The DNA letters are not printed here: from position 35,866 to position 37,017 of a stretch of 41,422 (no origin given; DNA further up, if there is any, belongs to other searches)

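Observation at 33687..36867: A WYL-domain ligand-sensing regulator, a GAF-HD-GYP phosphodiesterase and an MBL-fold hydrolase are clustered, forming a candidate nucleotide-second-messenger module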

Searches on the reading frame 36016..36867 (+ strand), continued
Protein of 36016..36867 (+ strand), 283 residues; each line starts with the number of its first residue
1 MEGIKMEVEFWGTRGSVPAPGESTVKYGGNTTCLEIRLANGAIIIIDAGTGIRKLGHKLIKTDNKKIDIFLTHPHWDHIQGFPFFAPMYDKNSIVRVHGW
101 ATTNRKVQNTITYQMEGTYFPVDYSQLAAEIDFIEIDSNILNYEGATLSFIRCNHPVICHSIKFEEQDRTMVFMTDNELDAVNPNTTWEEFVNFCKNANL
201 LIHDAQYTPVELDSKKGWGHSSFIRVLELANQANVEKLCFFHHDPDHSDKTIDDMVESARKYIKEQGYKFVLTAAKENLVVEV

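Call 15: find_related_loci(query=A1, collection=genome_contigs, flank=10000)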
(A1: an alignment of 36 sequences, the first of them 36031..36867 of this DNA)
Query A1 (278 aa) in genome_contigs; peptide patterns used: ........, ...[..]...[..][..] (x = any residue, [..] = any of these).
600 stretches matched a pattern (row limit reached: there are more); 597 encode a relative of the query (tblastn E <= 1e-3); the best 80 are kept; 80 distinct loci.
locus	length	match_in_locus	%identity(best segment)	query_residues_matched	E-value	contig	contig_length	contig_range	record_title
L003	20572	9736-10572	45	1-278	4e-89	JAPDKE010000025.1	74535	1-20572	MAG: bacterium isolate S5B7_HD70 c_000000000133, whole genome shotgun sequence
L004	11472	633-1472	46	1-278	1e-84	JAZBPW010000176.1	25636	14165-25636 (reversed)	MAG: candidate division KSB1 bacterium isolate bin.127 k117_9260248, whole genome shotgun sequence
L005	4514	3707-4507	46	1-265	3e-78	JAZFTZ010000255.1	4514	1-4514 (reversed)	MAG: Thermodesulfobacteriota bacterium isolate BS2bin.46 BS2bin.46_255, whole genome shotgun sequence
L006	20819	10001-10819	41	1-274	5e-77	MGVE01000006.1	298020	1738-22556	MAG: Elusimicrobia bacterium RIFOXYA2_FULL_47_53 rifoxya2_full_scaffold_18, whole genome shotgun sequence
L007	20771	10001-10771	44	1-256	1e-75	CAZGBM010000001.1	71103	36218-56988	MAG TPA_asm: uncultured bacterium isolate binchicken_co34_552 genome assembly, contig: NODE_424_length_71103_cov_10.9885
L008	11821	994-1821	41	1-278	4e-75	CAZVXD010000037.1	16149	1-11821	MAG TPA_asm: uncultured bacterium isolate binchicken_co116_46 genome assembly, contig: NODE_3642_length_16149_cov_6.7907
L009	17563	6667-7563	40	1-278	1e-73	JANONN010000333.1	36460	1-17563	MAG: Ignavibacteriales bacterium isolate VAR_43_metabat_382 VAR_43_k141_718148, whole genome shotgun sequence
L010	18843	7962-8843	42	1-273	4e-73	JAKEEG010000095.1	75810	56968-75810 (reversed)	MAG: Ignavibacteriae bacterium isolate PMV_1.22 PMV_1.22.k101_2276263, whole genome shotgun sequence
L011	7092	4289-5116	42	1-273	5e-73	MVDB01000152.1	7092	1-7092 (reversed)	MAG: Desulfobacteraceae bacterium 4484_190.2 ex4484_190.2_scaffold_18164, whole genome shotgun sequence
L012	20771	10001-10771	43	1-256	1e-72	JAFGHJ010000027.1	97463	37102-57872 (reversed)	MAG: candidate division WOR-3 bacterium isolate Zod_Metabat.145 k87_6551363, whole genome shotgun sequence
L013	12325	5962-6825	40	1-278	3e-72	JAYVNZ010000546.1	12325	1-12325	MAG: Gemmatimonadaceae bacterium isolate GL65_UP_concoct_61 GL65_UP_concoct_61_545, whole genome shotgun sequence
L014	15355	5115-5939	43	1-273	1e-71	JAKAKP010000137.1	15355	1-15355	MAG: Deltaproteobacteria bacterium isolate WY4.bin79 NODE_4778_length_15355_cov_2.128776, whole genome shotgun sequence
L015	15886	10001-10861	40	1-278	2e-71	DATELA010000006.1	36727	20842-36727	MAG TPA_asm: Gemmatimonadaceae bacterium isolate SMAG_U8904 k141_1439131, whole genome shotgun sequence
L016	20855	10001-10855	38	3-278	3e-71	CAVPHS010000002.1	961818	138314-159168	MAG: uncultured Gemmatimonadales bacterium isolate MFD10007.bin.1.48 genome assembly, contig: contig_42972, whole genome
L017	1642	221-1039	42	1-272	7e-75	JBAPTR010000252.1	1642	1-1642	MAG: Desulfatiglandaceae bacterium isolate MFD01219_ilm_asm_bin15 k127_165745, whole genome shotgun sequence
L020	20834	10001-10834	42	1-278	7e-71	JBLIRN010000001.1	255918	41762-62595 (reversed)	MAG: bacterium isolate MG2_202303_bin_136 MG2_202303_bin_136_scaffold_1, whole genome shotgun sequence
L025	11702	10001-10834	42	3-278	4e-70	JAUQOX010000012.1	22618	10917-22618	MAG: Gemmatimonadota bacterium isolate BF4.bins.9.201808 NODE_1955_length_22618_cov_1.890312, whole genome shotgun seque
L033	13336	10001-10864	39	3-278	7e-69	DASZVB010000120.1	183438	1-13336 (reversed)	MAG TPA_asm: Polyangiaceae bacterium isolate SMAG_U6120 k141_79363, whole genome shotgun sequence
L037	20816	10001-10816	39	3-274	2e-68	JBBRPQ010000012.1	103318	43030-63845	MAG: Chthoniobacterales bacterium isolate La1_metabat2.450 LA1C_B2.450_k141_2208196L_103318_cov_24.7848, whole genome sh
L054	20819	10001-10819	42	1-272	3e-67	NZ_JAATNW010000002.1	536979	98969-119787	Alteromonas ponticola strain MYP5 2, whole genome shotgun sequence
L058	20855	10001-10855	39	1-278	5e-67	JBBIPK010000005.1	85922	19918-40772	MAG: Acidobacteriota bacterium isolate QH2F170213_bin_300 NODE_362_length_85922_cov_7.519431, whole genome shotgun seque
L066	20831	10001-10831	39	1-273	2e-66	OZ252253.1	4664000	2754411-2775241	MAG: Longimicrobiales bacterium isolate 06048559-b685-4564-8c5e-4a77601f0fd8 genome assembly, chromosome: 1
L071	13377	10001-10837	40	1-278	8e-66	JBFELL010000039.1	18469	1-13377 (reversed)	MAG: Gammaproteobacteria bacterium isolate Mix_mud02.2020.12.48 k141_2568131_length_18469_cov_13.9159, whole genome shot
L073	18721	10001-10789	41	1-261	8e-66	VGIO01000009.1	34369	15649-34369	MAG: Calditrichaeota bacterium isolate K_DeepCast_250m_m2_227 K_DeepCast_250m_m2_227_Ga0194125_10001979, whole genome sh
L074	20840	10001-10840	40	1-278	1e-65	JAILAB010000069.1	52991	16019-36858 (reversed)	MAG: Elusimicrobiales bacterium isolate RUI522 k141_6500072_flag=0_multi=41.8350_len=52991, whole genome shotgun sequenc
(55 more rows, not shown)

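Call 16: search_solved_structures(query=A1, max_evalue=0.001)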
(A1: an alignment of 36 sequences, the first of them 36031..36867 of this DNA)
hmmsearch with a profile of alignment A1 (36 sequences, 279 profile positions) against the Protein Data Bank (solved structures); distinct sequences matched with E-value up to 0.001: 15.
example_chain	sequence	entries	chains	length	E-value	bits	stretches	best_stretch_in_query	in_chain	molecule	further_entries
1y44_A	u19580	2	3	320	9.5e-13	51.3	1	185-242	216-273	Ribonuclease Z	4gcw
1zkp_A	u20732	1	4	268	3.5e-12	49.4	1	133-239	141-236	hypothetical protein BA1088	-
2cbn_A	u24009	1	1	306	4.6e-12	49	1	185-262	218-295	RIBONUCLEASE Z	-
2fk6_A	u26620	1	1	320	3.6e-11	46.1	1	185-242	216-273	RIBONUCLEASE Z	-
3zwf_A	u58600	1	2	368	1.5e-10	44.1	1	188-240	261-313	ZINC PHOSPHODIESTERASE ELAC PROTEIN 1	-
6kns_A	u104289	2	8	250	4.4e-09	39.3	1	116-238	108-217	Putative metal-dependent hydrolase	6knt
1ww1_A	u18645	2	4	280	3.8e-07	32.9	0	191-260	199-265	tRNase Z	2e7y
8gyg_A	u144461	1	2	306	5.4e-06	29.1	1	35-242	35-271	Arysulfatase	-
9ey0_E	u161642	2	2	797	1.8e-05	27.4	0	183-240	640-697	Zinc phosphodiesterase ELAC protein 2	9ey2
8z0p_A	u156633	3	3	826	2e-05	27.2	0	183-240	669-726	Zinc phosphodiesterase ELAC protein 2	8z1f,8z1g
7xgt_A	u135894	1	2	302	4.7e-05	26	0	62-157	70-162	RNase ZS1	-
8rr1_E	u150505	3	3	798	0.00014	24.5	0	183-240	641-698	Zinc phosphodiesterase ELAC protein 2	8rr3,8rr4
9ey1_E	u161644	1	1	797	0.00055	22.5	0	183-240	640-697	Zinc phosphodiesterase ELAC protein 2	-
6k6s_A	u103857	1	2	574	0.00061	22.4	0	25-102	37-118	Ribonuclease J 1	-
8cbl_E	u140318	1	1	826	0.00062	22.4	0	183-240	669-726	Zinc phosphodiesterase ELAC protein 2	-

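Call 22: predict_structure(alignment_id=A1)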
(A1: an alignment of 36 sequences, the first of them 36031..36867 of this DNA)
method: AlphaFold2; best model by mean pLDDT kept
length: 278 residues; sequences in the alignment: 36
mean_pLDDT: 89.4   pTM: 0.90
mean pLDDT of the five models: 89.4, 87.8, 86.8, 85.2, 84.3
residues with pLDDT >= 90: 183; 70-90: 70; 50-70: 25; < 50: 0
segments of 3 or more residues with pLDDT < 50: none
pLDDT, mean of each block of 10 residues (from residue 1): 89 69 82 96 91 92 93 84 93 86 68 58 87 94 97 95 97 94 98 95 89 92 98 92 90 96 97 93
secondary structure, 60 per line:
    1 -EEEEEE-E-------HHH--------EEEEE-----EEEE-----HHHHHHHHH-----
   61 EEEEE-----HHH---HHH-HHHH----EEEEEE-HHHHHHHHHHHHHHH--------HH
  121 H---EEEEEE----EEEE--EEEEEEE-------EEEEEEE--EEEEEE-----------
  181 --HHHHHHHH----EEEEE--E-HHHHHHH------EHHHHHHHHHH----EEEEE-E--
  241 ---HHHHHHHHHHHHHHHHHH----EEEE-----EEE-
elements in order: E2-7 E28-32 E38-41 H47-55 E61-65 H81-84 E89-94 H96-110 E125-130 E135-138 E141-147 E155-161 E164-169 H183-190 E195-199 H204-210 H218-227 E232-236 H244-261 E266-269 E275-277

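Call 25: fold_search(model_id=the predicted structure, library=pdb)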
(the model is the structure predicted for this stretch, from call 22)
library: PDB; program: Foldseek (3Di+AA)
matches with E <= 10: 659; with E <= 0.001: 201
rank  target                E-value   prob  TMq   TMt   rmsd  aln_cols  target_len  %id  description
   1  1y44_A                3.5e-15  1.00  0.75  0.78   3.8       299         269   18  Crystal structure of RNase Z (released 2005-01-25)
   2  1zkp_B                3.9e-15  1.00  0.70  0.77   4.2       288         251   17  1.5A Resolution Crystal Structure of a Metallo Beta Lactamase Family Protein, the ELAC Homolgue of Bacillus anthracis, (released 2005-06-21)
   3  6kns_B                3.9e-15  1.00  0.65  0.74   4.7       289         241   18  Crystal structure of the metallo-beta-lactamase fold protein YhfI from Bacillus subtilis (space group I4122) (released 2019-09-18)
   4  1zkp_A                4.1e-15  1.00  0.69  0.75   4.6       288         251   19  1.5A Resolution Crystal Structure of a Metallo Beta Lactamase Family Protein, the ELAC Homolgue of Bacillus anthracis, (released 2005-06-21)
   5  6kns_D                7.3e-15  1.00  0.66  0.75   4.7       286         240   18  Crystal structure of the metallo-beta-lactamase fold protein YhfI from Bacillus subtilis (space group I4122) (released 2019-09-18)
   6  6kns_C                8.6e-15  1.00  0.66  0.76   4.7       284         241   18  Crystal structure of the metallo-beta-lactamase fold protein YhfI from Bacillus subtilis (space group I4122) (released 2019-09-18)
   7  6kns_A                1.2e-14  1.00  0.65  0.72   5.1       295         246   18  Crystal structure of the metallo-beta-lactamase fold protein YhfI from Bacillus subtilis (space group I4122) (released 2019-09-18)
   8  1zkp_C                1.7e-14  1.00  0.71  0.79   4.5       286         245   18  1.5A Resolution Crystal Structure of a Metallo Beta Lactamase Family Protein, the ELAC Homolgue of Bacillus anthracis, (released 2005-06-21)
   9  6knt_C                1.9e-14  1.00  0.67  0.76   4.5       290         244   18  Crystal structure of the metallo-beta-lactamase fold protein YhfI from Bacillus subtilis (space group P4332) (released 2019-09-18)
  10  6knt_B                2.6e-14  1.00  0.66  0.74   4.6       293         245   17  Crystal structure of the metallo-beta-lactamase fold protein YhfI from Bacillus subtilis (space group P4332) (released 2019-09-18)
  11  2cbn                  3.3e-14  1.00  0.73  0.67   5.2       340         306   17  Crystal structure of ZipD from Escherichia coli (released 2006-02-15)
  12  4gcw_A                1.1e-13  1.00  0.72  0.66   5.2       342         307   15  Crystal structure of RNase Z in complex with precursor tRNA(Thr) (released 2012-10-31)
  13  3zwf_B                1.1e-13  1.00  0.70  0.74   4.6       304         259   19  Crystal structure of Human tRNase Z, short form (ELAC1). (released 2011-08-10)
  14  3zwf_A                1.4e-13  1.00  0.66  0.71   8.2       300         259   19  Crystal structure of Human tRNase Z, short form (ELAC1). (released 2011-08-10)
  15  8gyg_A                1.8e-13  1.00  0.74  0.71   4.5       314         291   19  Purification ,Crystallization and X-ray Diffraction analysis of a novel arysulfatase from Pseudoalteromonas atlantica  (released 2023-10-18)
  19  3md7                  3.9e-12  1.00  0.67  0.69   4.7       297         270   18  Crystal structure of a beta-lactamase-like protein bound to GMP from brucella melitensis (released 2010-04-21)
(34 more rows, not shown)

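Call 28: find_encoding_contigs(protein=P0015, flank=10000, max_places=2)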
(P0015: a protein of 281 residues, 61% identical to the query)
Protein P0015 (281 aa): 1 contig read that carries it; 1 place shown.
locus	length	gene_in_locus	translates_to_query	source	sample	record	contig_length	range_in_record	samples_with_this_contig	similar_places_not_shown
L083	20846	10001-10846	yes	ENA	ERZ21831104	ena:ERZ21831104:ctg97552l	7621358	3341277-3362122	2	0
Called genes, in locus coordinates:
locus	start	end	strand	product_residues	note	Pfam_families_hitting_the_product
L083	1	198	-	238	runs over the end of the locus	PF03808:Glyco_tran_WecG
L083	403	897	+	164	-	-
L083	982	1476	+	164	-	-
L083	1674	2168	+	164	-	-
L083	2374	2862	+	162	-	-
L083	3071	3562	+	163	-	-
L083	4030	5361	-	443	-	PF13360:PQQ_2, PF13570:Beta-prop_ACSF4 (faint), PF01011:PQQ (faint), PF25293:Beta-prop_EMC1_N (faint), PF07774:EMC1_C (faint)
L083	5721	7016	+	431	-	PF00482:T2SSF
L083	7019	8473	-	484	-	-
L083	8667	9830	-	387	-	PF01590:GAF, PF13492:GAF_3 (faint), PF13487:HD_5, PF01966:HD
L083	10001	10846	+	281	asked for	PF23023:Anti-Pycsar_Apyc1, PF00753:Lactamase_B (weak), PF12706:Lactamase_B_2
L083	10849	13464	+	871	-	PF01326:PPDK_N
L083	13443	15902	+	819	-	PF01694:Rhomboid, PF07719:TPR_2 (faint), PF13181:TPR_8 (faint), PF13431:TPR_17 (faint), PF00515:TPR_1 (faint), PF13414:TPR_11 (faint), PF25063:ARM_TT21_C (weak), PF23914:TPR_CcmH_CycH (weak), +6 more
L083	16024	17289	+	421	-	PF13367:PrsW-protease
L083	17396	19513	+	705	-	PF00221:Lyase_aromatic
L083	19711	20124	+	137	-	PF13366:PDDEXK_3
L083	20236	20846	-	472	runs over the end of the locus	PF00672:HAMP, PF00512:HisKA, PF02518:HATPase_c, PF13589:HATPase_c_3 (faint)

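Call 30: find_encoding_contigs(protein=P0016, flank=6000, max_places=2)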
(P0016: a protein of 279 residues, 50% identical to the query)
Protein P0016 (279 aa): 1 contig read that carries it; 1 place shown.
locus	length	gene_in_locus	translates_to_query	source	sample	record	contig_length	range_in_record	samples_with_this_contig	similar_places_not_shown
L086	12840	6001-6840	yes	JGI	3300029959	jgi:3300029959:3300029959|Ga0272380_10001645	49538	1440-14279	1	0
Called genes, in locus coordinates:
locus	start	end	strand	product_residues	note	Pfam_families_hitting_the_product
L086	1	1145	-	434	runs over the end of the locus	PF00275:EPSP_synthase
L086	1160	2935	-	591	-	PF00753:Lactamase_B, PF12706:Lactamase_B_2, PF22505:RNase_J_b_CASP, PF07521:RMMBL, PF17770:RNase_J_C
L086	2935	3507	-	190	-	PF03167:UDG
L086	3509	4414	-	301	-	PF00701:DHDPS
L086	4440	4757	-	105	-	-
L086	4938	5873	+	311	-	PF02729:OTCace_N, PF00185:OTCace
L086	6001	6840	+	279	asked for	PF00753:Lactamase_B (weak), PF12706:Lactamase_B_2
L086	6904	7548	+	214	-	PF00730:HhH-GPD, PF00633:HHH (weak), PF10576:EndIII_4Fe-2S (weak)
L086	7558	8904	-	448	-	PF12773:DZR (weak), PF13240:Zn_Ribbon_1 (faint), PF13248:Zn_ribbon_3 (faint), PF13920:zf-C3HC4_3 (faint)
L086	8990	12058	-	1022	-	PF00873:ACR_tran, PF03176:MMPL (weak)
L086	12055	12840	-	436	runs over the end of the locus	PF25917:BSH_RND, PF25876:HH_MFP_RND (weak), PF25944:Beta-barrel_RND, PF25967:RND-MFP_C, PF25989:YknX_C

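Call 31: find_encoding_contigs(protein=P0022, flank=6000, max_places=2)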
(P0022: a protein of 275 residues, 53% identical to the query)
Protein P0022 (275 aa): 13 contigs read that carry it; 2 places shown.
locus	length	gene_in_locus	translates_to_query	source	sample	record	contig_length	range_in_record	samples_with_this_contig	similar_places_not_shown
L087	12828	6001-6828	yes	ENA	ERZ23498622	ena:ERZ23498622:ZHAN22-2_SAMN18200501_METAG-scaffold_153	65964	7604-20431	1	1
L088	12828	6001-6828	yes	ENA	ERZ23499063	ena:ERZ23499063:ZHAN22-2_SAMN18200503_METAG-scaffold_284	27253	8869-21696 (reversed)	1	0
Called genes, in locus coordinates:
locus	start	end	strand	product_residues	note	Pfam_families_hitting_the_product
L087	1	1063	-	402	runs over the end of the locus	PF28597:T2SSF_N, PF00482:T2SSF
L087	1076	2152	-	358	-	PF00437:T2SSE, PF13401:AAA_22 (faint)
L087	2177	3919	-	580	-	PF05157:MshEN, PF00437:T2SSE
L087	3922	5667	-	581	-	PF05157:MshEN, PF00437:T2SSE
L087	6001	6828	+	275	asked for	PF23023:Anti-Pycsar_Apyc1, PF00753:Lactamase_B (weak), PF12706:Lactamase_B_2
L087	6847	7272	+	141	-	-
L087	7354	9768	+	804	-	PF02563:Poly_export, PF22461:SLBB_2 (weak), PF10531:SLBB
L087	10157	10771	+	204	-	PF04367:DUF502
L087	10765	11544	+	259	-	PF00571:CBS (weak), PF03471:CorC_HlyC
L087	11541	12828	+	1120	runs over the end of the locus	PF02811:PHP, PF07733:DNA_pol3_alpha, PF01336:tRNA_anti-codon (faint), PF17657:DNA_pol3_finger, PF14579:HHH_6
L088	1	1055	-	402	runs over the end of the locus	PF28597:T2SSF_N, PF00482:T2SSF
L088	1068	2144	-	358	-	PF00437:T2SSE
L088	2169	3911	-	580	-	PF05157:MshEN, PF00437:T2SSE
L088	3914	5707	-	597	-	PF05157:MshEN, PF00437:T2SSE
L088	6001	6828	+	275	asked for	PF23023:Anti-Pycsar_Apyc1, PF00753:Lactamase_B (weak), PF12706:Lactamase_B_2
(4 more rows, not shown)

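Call 32: search_protein_families(library=padloc, proteins=[window:36016-36867:+], max_evalue=0.01)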
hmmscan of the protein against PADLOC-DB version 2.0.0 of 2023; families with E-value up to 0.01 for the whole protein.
window:36016-36867:+ (283 aa): 1 family
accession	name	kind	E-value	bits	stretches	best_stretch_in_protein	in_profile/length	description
PDLC03854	LmuA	-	0.001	16.3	1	40-86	22-77/345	-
